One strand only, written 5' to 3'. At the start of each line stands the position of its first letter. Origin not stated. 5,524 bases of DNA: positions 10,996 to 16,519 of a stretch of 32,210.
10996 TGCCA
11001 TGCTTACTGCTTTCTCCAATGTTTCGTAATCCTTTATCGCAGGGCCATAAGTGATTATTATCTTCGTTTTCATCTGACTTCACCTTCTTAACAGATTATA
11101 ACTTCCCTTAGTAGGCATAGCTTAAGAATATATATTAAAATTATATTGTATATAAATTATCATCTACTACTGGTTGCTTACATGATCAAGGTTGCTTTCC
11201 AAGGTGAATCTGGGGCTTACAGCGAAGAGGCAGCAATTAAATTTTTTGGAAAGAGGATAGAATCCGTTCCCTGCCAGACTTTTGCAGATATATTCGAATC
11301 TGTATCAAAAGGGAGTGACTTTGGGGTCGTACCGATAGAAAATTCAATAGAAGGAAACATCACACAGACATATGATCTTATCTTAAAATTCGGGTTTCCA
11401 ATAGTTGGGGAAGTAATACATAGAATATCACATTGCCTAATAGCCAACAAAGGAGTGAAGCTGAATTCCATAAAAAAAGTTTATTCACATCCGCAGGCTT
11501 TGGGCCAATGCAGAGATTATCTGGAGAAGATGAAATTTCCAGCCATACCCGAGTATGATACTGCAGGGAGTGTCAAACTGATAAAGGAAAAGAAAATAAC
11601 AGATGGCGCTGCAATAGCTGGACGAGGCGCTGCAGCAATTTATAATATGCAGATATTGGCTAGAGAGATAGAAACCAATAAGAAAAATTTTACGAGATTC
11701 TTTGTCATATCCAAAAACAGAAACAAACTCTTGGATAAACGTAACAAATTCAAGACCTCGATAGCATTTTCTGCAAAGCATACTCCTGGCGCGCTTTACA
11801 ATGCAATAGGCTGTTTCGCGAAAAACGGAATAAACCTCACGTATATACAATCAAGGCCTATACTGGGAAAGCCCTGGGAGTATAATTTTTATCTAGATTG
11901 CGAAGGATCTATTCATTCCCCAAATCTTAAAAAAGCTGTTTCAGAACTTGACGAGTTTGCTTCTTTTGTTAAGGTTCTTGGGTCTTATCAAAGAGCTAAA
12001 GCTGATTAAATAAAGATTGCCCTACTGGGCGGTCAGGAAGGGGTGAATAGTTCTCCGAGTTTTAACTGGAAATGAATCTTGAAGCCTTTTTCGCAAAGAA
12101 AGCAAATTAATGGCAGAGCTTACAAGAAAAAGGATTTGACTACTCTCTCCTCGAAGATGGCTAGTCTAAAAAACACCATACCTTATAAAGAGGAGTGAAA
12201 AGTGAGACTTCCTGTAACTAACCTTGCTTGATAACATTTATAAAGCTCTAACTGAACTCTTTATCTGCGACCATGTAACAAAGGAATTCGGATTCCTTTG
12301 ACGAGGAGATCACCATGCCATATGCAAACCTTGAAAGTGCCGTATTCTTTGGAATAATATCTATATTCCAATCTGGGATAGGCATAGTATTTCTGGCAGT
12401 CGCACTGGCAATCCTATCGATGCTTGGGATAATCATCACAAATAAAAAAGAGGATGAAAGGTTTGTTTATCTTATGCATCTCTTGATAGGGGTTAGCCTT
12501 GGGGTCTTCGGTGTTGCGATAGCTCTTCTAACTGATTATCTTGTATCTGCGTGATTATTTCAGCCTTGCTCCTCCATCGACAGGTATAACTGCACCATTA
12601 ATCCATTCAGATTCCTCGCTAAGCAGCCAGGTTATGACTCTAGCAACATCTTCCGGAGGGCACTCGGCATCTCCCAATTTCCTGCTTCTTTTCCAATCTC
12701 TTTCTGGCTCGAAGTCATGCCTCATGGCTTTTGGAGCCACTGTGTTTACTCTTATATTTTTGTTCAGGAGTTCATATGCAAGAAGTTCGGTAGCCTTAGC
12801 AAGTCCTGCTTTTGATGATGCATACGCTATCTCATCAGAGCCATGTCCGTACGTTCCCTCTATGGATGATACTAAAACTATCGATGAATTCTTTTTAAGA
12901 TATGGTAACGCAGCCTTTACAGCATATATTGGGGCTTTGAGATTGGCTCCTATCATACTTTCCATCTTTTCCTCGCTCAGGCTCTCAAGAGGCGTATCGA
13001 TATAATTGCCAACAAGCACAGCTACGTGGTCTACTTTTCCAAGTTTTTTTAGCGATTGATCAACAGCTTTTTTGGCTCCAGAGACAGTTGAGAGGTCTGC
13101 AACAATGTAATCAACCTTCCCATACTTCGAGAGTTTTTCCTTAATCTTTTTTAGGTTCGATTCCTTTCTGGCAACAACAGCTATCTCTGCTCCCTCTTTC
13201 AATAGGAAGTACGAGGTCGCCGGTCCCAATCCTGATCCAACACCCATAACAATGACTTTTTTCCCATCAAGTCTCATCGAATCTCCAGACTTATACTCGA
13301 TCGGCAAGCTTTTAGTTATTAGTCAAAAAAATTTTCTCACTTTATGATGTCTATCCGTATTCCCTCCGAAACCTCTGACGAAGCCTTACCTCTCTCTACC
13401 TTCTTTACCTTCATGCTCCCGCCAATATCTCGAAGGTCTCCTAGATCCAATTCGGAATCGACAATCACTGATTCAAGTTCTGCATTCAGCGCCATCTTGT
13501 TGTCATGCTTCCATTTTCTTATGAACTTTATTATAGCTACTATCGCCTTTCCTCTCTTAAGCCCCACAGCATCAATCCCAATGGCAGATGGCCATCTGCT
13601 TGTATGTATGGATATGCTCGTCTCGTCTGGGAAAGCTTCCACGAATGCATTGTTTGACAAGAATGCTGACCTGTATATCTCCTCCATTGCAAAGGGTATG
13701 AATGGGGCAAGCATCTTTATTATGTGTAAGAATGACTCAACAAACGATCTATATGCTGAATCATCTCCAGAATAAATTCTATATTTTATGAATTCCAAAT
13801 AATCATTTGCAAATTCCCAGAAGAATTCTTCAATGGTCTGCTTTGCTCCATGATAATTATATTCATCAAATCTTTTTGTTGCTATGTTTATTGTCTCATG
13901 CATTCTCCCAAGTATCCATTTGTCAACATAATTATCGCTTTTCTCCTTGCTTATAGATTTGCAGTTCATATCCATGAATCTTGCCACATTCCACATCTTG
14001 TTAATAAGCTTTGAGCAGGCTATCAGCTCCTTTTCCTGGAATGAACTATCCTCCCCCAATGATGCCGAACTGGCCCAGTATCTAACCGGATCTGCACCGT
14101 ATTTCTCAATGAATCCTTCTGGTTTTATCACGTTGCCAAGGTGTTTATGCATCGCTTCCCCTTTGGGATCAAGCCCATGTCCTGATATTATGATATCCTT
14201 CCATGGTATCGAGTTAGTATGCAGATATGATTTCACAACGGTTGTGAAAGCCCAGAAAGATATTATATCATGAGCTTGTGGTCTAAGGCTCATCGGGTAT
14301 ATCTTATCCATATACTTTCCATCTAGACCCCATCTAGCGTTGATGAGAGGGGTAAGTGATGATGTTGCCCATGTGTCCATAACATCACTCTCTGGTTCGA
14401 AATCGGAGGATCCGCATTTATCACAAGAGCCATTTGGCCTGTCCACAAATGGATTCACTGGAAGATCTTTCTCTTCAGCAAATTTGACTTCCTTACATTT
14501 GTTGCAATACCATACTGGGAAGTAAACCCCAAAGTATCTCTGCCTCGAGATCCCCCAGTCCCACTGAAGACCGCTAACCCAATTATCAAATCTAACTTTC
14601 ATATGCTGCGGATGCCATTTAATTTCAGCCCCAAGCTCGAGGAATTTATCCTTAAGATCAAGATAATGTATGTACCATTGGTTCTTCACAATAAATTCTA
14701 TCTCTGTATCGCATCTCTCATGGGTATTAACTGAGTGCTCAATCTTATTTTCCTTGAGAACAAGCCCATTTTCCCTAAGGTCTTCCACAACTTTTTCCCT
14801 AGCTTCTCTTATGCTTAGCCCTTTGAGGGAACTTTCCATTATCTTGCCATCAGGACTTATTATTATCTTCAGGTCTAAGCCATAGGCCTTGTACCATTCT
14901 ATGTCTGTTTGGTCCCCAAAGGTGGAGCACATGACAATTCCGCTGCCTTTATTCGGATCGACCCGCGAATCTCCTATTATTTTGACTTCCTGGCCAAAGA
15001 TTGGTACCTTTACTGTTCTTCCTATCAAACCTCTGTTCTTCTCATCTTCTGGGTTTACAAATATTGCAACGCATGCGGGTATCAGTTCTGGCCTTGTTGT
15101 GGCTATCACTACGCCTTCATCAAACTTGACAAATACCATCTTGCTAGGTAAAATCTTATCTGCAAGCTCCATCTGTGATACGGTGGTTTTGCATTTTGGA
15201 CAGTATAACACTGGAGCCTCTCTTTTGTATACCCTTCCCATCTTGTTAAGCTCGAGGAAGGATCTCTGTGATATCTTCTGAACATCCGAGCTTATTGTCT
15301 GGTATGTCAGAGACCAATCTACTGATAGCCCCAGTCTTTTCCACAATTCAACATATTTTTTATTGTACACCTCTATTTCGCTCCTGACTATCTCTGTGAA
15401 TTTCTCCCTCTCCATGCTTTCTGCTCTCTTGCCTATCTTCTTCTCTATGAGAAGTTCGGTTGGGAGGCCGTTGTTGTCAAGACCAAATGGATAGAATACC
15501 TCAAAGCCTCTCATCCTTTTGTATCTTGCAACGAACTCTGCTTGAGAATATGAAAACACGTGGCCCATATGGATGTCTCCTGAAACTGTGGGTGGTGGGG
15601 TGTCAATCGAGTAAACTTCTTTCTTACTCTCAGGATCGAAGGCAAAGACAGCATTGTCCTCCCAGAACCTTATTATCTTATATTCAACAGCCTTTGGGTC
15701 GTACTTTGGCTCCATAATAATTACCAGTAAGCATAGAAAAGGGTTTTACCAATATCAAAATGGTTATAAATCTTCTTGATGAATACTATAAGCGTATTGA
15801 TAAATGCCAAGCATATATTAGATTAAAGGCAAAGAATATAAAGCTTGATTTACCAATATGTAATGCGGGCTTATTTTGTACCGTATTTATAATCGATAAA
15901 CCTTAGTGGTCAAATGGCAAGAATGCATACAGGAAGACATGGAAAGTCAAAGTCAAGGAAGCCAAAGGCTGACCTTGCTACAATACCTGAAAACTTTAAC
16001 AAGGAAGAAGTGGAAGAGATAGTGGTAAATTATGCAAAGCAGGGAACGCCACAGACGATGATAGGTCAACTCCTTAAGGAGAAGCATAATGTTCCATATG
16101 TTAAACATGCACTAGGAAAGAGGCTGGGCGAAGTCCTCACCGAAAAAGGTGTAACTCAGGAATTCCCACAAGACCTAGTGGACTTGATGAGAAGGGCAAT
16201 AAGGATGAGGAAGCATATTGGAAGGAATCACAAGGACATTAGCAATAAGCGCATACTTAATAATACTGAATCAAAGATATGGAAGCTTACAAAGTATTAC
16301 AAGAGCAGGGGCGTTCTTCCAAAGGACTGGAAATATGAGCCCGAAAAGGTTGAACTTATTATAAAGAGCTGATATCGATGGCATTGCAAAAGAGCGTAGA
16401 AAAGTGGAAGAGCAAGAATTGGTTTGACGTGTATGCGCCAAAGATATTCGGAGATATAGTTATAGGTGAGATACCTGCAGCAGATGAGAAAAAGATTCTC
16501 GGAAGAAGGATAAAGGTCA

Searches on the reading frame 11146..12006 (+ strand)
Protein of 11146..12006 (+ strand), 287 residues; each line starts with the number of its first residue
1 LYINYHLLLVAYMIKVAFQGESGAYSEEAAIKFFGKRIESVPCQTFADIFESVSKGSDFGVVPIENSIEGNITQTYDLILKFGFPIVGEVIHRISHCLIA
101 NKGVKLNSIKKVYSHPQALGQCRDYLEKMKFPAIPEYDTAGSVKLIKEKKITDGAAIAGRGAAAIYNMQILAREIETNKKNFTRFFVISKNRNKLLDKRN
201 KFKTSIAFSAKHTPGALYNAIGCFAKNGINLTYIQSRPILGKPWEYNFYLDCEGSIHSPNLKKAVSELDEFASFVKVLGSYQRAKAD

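Call 16: search_protein_families(library=pfam, proteins=[window:11146-12006:+], max_evalue=0.001)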
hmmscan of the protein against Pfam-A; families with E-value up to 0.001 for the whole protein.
window:11146-12006:+ (287 aa): 2 families
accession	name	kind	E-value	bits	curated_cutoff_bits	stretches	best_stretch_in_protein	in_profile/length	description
PF00800.23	PDT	-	2.6e-64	216.8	25.2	1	16-192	1-180/181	Prephenate dehydratase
PF01842.31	ACT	-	0.00011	22.3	27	1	205-268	2-64/66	ACT domain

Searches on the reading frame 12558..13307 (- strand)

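Call 17: search_protein_families(library=pfam, proteins=[window:12558-13307:-], max_evalue=0.001)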
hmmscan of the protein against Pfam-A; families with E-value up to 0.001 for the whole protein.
window:12558-13307:- (250 aa): 3 families
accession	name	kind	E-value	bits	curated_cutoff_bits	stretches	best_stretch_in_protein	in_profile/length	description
PF13561.12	adh_short_C2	-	4.1e-39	135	27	1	22-247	1-235/236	Enoyl-(Acyl carrier protein) reductase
PF00106.31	adh_short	-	2.9e-36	125.2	26.6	1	16-199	1-186/195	short chain dehydrogenase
PF08659.16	KR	-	2.5e-09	37.7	22.6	1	18-164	3-151/180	KR domain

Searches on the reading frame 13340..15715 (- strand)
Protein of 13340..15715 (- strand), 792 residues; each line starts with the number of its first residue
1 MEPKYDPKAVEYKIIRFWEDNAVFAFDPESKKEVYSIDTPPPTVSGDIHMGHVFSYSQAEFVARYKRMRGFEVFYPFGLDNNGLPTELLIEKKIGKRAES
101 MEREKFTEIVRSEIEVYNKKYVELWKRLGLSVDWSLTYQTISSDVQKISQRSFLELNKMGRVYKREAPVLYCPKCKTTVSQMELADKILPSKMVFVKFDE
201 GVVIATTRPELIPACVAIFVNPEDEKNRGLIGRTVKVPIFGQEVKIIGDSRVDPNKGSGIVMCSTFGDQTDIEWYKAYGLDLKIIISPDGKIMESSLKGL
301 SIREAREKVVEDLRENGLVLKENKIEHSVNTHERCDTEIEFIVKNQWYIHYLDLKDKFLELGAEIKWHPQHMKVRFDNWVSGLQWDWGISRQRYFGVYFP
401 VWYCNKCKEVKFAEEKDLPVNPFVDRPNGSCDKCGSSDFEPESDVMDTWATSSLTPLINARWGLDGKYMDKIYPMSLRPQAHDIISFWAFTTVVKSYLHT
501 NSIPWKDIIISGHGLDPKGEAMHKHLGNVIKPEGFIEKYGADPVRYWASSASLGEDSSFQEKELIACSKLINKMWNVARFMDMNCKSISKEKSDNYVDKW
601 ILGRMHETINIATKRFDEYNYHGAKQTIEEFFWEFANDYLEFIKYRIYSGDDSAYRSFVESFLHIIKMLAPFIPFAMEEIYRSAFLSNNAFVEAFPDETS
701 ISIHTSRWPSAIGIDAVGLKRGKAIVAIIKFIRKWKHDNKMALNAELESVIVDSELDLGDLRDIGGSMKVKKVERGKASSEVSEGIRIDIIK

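Call 17: search_protein_families(library=pfam, proteins=[window:13340-15715:-], max_evalue=0.001)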
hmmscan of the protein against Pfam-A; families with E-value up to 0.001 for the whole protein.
window:13340-15715:- (792 aa): 6 families
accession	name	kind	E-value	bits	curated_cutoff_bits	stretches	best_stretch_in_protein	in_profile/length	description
PF00133.28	tRNA-synt_1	-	1.3e-82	278.2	22.7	1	14-559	2-413/414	tRNA synthetases class I (I, L, M and V)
PF08264.19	Anticodon_1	-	5.4e-28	98.2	25.1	1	598-750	1-147/148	Anticodon-binding domain of tRNA ligase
PF09334.17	tRNA-synt_1g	-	4.3e-21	75.6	20.1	1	37-181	3-132/391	tRNA synthetases class I (M)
PF01406.26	tRNA-synt_1e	-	0.00011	22.1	27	0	41-124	16-90/301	tRNA synthetases class I (C) catalytic domain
PF20097.4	DUF6487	-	0.00022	22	24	0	360-410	14-61/67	Domain of unknown function (DUF6487)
PF13603.12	tRNA-synt_1_2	-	0.00046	20.2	25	0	226-295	80-149/185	Leucyl-tRNA synthetase, editing domain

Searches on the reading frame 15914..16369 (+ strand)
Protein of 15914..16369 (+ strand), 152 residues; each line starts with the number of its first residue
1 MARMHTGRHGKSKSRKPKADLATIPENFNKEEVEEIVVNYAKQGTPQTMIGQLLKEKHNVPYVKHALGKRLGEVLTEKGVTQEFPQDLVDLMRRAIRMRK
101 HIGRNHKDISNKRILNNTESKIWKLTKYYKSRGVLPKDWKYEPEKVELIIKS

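Call 17: search_protein_families(library=pfam, proteins=[window:15914-16369:+], max_evalue=0.001)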
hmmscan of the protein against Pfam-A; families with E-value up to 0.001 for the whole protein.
window:15914-16369:+ (152 aa): 2 families
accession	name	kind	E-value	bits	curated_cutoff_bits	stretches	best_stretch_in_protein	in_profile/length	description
PF08069.17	Ribosomal_S13_N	-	6.3e-13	49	25.4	1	1-60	1-60/60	Ribosomal S13/S15 N-terminal domain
PF00312.27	Ribosomal_S15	-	2.3e-11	44.1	31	1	79-148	13-80/81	Ribosomal protein S15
